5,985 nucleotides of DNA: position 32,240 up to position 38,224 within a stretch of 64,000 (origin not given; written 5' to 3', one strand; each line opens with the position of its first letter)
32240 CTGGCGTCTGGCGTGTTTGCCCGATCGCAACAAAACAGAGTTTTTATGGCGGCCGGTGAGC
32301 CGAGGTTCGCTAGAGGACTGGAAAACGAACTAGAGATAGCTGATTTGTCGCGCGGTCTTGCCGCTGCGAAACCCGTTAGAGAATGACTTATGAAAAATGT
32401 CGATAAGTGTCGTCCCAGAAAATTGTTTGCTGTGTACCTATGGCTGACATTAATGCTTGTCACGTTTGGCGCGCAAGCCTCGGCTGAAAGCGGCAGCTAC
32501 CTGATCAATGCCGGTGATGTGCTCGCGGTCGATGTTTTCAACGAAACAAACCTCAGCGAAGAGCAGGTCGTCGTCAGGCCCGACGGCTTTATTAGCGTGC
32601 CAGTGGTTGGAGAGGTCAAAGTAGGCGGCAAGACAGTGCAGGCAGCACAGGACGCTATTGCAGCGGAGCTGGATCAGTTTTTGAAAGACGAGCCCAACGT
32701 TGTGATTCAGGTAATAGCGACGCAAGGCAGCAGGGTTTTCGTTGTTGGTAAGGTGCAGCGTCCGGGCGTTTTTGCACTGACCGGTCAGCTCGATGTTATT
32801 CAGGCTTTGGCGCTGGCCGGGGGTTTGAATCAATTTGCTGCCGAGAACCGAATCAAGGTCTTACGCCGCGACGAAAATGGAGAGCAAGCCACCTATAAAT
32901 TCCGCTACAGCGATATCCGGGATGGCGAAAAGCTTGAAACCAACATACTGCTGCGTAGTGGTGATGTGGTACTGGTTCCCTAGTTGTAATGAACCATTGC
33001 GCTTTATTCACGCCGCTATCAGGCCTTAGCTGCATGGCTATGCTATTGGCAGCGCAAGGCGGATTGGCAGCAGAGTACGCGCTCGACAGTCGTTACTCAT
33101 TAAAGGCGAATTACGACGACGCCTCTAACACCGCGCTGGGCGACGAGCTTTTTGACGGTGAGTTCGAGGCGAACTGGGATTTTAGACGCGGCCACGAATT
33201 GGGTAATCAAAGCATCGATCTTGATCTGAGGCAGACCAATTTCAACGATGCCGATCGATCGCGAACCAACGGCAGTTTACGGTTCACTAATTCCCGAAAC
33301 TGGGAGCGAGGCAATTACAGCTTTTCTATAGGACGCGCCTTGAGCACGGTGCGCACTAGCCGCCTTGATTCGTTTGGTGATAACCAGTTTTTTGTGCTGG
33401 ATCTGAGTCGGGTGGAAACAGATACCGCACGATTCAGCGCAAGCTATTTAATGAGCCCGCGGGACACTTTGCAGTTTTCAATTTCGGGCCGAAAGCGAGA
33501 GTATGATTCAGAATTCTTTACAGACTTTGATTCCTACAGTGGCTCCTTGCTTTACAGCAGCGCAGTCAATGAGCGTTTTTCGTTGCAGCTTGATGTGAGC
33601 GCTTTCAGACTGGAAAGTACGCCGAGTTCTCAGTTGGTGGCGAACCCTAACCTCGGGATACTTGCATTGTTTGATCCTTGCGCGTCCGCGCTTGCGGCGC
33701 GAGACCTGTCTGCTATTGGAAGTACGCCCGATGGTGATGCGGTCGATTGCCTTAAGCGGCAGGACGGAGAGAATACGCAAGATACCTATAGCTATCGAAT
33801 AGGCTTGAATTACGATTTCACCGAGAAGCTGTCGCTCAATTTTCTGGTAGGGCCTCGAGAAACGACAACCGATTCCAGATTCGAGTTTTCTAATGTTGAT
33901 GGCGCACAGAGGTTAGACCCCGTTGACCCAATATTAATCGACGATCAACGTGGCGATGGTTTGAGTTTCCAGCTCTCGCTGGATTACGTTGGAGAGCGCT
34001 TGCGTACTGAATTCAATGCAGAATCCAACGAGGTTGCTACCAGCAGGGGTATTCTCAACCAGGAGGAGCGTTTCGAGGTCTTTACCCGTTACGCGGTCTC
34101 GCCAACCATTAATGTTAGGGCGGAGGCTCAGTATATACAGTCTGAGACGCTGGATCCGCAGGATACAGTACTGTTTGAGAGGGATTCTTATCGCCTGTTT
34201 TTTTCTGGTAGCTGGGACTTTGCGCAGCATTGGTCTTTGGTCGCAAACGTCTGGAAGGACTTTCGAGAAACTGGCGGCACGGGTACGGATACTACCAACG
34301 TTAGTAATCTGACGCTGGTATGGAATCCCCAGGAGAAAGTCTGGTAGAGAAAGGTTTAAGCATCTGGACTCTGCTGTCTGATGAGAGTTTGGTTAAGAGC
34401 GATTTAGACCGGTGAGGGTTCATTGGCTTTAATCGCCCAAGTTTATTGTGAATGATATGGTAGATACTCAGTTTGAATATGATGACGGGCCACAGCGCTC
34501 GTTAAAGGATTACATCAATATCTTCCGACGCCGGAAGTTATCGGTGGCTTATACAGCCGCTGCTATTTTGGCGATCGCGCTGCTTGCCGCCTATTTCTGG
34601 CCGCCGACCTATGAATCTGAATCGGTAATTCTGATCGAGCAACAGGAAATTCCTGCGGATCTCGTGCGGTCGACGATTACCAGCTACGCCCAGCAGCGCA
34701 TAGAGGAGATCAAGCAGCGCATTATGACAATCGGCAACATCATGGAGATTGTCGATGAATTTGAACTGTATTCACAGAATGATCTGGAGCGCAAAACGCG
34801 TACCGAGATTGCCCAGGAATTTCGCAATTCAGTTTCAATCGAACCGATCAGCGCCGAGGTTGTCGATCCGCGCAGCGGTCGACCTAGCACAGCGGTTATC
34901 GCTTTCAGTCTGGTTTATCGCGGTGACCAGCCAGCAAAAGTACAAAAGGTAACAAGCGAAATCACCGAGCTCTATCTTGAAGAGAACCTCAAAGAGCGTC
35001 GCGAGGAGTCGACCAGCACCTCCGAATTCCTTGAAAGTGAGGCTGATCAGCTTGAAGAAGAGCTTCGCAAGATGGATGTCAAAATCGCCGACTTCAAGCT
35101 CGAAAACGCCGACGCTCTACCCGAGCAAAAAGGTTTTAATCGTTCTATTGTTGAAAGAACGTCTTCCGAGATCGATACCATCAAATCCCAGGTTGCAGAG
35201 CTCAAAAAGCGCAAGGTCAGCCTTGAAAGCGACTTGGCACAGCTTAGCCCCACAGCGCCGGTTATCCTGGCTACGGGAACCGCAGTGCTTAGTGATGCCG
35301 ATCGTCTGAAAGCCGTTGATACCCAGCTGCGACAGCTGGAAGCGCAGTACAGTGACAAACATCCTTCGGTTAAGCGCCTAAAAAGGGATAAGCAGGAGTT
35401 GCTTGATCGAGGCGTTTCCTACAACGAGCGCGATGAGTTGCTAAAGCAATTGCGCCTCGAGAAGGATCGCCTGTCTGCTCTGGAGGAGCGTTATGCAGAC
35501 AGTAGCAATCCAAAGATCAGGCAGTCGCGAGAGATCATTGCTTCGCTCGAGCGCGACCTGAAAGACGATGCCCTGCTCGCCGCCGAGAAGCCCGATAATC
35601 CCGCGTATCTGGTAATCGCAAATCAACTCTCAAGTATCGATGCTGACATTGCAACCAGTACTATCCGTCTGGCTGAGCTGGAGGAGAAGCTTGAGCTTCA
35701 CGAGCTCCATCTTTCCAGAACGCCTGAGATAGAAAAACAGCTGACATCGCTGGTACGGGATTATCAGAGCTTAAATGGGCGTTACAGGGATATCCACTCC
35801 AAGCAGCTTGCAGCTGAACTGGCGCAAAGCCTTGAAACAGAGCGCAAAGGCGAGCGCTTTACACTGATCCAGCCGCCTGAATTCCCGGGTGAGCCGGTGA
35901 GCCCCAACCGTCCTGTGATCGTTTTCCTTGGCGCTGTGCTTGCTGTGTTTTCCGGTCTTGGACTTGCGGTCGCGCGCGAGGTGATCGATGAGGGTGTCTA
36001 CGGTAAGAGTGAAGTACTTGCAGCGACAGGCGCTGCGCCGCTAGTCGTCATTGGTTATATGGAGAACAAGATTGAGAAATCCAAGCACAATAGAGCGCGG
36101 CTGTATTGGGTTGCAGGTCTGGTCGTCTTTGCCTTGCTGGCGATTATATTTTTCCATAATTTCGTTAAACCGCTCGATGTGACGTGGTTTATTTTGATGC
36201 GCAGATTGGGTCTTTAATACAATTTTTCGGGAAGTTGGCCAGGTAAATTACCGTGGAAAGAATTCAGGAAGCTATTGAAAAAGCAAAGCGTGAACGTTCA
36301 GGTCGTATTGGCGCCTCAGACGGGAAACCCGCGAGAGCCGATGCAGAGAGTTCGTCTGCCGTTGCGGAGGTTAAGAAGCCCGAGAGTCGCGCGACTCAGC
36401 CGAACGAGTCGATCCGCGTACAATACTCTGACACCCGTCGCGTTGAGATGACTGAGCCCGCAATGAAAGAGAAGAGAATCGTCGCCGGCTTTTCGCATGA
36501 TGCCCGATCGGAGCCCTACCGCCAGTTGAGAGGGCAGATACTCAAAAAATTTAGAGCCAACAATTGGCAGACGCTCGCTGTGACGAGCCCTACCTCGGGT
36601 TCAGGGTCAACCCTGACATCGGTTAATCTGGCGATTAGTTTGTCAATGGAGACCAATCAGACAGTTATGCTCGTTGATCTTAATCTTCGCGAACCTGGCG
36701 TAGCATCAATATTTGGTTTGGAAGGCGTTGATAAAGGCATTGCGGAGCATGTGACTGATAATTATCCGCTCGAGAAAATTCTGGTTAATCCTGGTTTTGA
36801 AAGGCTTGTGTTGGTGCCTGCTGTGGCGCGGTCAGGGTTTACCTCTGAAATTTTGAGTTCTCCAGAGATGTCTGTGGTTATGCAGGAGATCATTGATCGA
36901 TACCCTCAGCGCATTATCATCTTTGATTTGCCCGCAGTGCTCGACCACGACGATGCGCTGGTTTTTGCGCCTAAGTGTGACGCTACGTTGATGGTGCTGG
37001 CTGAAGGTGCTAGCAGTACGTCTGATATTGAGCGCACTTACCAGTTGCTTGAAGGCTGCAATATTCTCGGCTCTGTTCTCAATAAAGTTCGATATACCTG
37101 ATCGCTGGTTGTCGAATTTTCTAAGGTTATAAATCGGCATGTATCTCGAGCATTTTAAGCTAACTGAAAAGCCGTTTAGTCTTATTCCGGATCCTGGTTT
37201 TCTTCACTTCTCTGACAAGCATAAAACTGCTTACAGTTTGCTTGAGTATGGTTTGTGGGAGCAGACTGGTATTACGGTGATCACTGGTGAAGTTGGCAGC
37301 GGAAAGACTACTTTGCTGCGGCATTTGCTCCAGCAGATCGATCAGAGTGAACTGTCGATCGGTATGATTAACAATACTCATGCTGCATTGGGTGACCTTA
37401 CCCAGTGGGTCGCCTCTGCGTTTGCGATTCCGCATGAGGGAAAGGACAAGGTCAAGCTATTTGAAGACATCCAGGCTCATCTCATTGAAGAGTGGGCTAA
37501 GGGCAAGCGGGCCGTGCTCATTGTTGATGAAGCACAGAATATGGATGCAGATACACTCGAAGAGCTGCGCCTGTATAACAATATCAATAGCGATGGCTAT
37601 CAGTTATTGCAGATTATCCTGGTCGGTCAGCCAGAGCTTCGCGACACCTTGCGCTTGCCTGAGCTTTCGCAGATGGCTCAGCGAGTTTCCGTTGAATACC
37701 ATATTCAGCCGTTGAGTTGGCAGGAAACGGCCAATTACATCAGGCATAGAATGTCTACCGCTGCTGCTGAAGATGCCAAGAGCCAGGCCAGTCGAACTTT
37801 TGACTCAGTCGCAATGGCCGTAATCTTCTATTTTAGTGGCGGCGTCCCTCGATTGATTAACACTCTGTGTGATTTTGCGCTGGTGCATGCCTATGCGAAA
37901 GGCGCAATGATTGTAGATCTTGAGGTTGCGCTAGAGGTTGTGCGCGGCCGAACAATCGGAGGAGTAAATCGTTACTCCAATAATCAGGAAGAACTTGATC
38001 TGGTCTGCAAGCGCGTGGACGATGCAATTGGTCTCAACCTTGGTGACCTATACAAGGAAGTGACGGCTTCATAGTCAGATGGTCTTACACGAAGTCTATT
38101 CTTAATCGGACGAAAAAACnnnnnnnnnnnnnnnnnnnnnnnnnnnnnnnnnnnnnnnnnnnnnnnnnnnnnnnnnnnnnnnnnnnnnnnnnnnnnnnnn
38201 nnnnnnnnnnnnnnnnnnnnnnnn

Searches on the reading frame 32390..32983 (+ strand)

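Call 7: search_protein_families(library=pfam, proteins=[window:32390-32983:+])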
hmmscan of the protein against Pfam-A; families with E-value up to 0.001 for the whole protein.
window:32390-32983:+ (197 aa): 3 families
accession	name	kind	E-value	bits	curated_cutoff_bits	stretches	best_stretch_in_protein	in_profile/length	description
PF02563.21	Poly_export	-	5.3e-21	75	28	1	33-108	3-76/77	Polysaccharide biosynthesis/export protein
PF10531.15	SLBB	-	2.8e-12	46.7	27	1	115-166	1-51/55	SLBB domain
PF22461.2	SLBB_2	-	1.2e-10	41.7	27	1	115-196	2-79/79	SLBB domain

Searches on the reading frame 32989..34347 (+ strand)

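Call 6: search_protein_families(library=pfam, proteins=[window:32989-34347:+])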
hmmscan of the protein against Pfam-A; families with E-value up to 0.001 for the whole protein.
window:32989-34347:+ (452 aa): 0 families

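Call 53: search_protein_families(library=pfam, proteins=[window:32989-34347:+], max_evalue=10)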
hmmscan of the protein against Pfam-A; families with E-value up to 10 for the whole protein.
window:32989-34347:+ (452 aa): 3 families
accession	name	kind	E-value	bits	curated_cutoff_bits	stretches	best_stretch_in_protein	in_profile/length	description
PF19089.6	DUF5777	-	0.0059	16.3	23.1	1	164-284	100-176/247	Membrane bound beta barrel domain (DUF5777)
PF13505.12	OMP_b-brl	-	0.02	15.5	28.7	1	179-285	83-148/175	Outer membrane protein beta-barrel domain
PF06178.19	KdgM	-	0.068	13.2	22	1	333-416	113-193/222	Oligogalacturonate-specific porin protein (KdgM)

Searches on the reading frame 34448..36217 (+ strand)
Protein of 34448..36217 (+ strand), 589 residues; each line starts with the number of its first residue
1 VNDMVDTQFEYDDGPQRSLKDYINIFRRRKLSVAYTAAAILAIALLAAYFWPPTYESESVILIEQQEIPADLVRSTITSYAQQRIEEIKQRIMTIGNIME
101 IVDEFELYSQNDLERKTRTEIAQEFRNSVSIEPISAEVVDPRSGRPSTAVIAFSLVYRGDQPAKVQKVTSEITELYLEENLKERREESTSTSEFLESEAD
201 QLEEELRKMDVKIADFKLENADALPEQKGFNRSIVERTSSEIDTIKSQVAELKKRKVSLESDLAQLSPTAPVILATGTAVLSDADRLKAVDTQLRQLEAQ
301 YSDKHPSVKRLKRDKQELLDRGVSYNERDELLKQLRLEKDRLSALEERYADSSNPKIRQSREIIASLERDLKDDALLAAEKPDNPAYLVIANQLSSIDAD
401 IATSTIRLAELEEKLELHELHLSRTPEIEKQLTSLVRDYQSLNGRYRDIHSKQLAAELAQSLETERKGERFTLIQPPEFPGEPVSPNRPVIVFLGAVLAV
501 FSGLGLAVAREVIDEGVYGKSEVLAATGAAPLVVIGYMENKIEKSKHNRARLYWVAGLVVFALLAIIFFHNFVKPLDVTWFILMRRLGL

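Call 6: search_protein_families(library=pfam, proteins=[window:34448-36217:+])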
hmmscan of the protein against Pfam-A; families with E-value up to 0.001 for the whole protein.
window:34448-36217:+ (589 aa): 2 families
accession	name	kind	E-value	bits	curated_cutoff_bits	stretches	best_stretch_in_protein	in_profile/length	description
PF02706.20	Wzz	-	3.5e-05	24.5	25.5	1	18-68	4-54/91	Chain length determinant protein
PF13807.11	GNVR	-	0.00016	22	27.7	0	429-511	3-81/82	G-rich domain on putative tyrosine kinase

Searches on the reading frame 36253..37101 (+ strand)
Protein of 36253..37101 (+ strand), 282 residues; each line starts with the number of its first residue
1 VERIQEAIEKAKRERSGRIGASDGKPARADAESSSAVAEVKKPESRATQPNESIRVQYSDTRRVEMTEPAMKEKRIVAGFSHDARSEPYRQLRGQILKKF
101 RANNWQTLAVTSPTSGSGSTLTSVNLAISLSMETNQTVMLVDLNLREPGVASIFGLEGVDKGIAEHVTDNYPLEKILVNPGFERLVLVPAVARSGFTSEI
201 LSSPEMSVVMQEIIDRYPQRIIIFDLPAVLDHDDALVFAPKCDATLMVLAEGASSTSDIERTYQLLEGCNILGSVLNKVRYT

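Call 6: search_protein_families(library=pfam, proteins=[window:36253-37101:+])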
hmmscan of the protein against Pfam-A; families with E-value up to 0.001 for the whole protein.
window:36253-37101:+ (282 aa): 2 families
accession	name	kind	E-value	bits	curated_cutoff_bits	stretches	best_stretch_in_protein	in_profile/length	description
PF13614.12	AAA_31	-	7e-06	26.5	27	1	107-231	3-130/177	AAA domain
PF01656.29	CbiA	-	8.9e-06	26.1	25.4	1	108-280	1-84/125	CobQ/CobB/MinD/ParA nucleotide binding domain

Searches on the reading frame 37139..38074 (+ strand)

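Call 6: search_protein_families(library=pfam, proteins=[window:37139-38074:+])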
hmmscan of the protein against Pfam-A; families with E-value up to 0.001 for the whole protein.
window:37139-38074:+ (311 aa): 19 families
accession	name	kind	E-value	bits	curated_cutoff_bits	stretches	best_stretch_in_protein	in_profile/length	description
PF13401.12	AAA_22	-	4.8e-26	92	27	1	42-171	4-130/130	AAA domain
PF13191.12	AAA_16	-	1.4e-08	35.9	32.6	1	43-145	24-154/167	AAA ATPase domain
PF13245.12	AAA_19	-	1.2e-07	32.4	25.1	1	43-163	11-124/134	AAA domain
PF13604.12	AAA_30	-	1.9e-07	31.5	27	1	41-163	16-123/191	AAA domain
PF02492.25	cobW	-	1.3e-06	28.6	20.7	1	45-79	2-35/180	CobW/HypB/UreG, nucleotide-binding domain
PF13173.12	AAA_14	-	4.8e-06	27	27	1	44-197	3-128/129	AAA domain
PF01443.25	Viral_helicase1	-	8.4e-06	26.2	21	1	47-137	2-73/228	Viral superfamily 1 RNA helicase core domain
PF25199.1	nSTAND_NTPase5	-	1.4e-05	25.4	34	1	42-137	40-137/145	Novel STAND NTPase 5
PF01637.24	ATPase_2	-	1.5e-05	25.4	33.2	1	33-141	10-126/225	ATPase domain predominantly from Archaea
PF05970.20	PIF1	-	2.3e-05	24.5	25.9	1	29-143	7-122/223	PIF1-like helicase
PF09848.15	SLFN-g3_helicase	-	2.4e-05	24.2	24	1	45-137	3-93/354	Schlafen group 3, DNA/RNA helicase domain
PF03205.20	MobB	-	3e-05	24.4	26.6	1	47-84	3-40/133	Molybdopterin guanine dinucleotide synthesis protein B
PF05729.18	NACHT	-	4.3e-05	23.9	26.7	0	46-72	3-29/167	NACHT domain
PF00437.27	T2SSE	-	6.1e-05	22.3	24.9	1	36-77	135-176/370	Type II/IV secretion system protein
PF20720.3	nSTAND3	-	0.00014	22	27.2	1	40-74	14-48/155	Novel STAND NTPase 3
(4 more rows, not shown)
